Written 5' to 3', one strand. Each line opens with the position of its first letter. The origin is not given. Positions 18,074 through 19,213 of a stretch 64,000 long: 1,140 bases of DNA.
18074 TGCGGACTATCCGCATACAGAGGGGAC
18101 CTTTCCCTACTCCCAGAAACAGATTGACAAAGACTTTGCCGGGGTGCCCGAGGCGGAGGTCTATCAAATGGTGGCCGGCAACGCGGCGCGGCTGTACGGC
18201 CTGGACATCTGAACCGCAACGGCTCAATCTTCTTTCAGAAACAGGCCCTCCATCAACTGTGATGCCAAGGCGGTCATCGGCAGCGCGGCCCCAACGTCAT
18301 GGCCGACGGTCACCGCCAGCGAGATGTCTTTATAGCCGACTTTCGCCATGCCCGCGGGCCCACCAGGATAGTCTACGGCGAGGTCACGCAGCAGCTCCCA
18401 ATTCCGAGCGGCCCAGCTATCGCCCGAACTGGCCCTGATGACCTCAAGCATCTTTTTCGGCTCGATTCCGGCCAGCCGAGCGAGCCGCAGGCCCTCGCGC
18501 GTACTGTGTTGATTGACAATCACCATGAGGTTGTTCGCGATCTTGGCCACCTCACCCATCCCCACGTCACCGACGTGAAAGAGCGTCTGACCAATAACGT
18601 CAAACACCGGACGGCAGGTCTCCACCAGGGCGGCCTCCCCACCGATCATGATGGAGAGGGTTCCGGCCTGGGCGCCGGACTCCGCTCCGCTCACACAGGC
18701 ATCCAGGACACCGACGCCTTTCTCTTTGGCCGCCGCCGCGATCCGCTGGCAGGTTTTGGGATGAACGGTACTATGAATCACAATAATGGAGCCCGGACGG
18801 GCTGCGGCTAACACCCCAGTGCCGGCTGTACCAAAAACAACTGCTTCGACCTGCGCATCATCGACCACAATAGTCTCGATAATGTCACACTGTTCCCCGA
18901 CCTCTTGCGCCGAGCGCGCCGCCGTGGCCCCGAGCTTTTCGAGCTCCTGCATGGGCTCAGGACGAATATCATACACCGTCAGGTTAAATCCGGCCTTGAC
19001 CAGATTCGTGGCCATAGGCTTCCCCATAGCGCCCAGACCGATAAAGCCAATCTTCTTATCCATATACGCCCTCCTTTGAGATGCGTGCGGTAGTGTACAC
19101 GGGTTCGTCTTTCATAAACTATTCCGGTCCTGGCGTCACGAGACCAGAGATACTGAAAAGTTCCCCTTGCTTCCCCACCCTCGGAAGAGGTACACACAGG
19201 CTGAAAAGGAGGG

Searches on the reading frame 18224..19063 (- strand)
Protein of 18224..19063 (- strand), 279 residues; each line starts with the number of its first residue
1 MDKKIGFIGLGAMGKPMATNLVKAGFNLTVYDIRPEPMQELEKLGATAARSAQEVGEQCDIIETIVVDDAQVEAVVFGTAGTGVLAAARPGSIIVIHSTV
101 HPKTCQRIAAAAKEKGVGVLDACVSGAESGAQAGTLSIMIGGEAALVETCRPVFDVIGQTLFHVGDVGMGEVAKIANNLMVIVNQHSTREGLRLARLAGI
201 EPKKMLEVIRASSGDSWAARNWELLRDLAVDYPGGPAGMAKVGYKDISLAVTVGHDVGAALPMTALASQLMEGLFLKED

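Call 23: find_encoding_contigs(protein=window:18224-19063:-, flank=10000, max_places=3)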
Protein window:18224-19063:- (279 aa): no gene with exactly this product is on record in the collection.
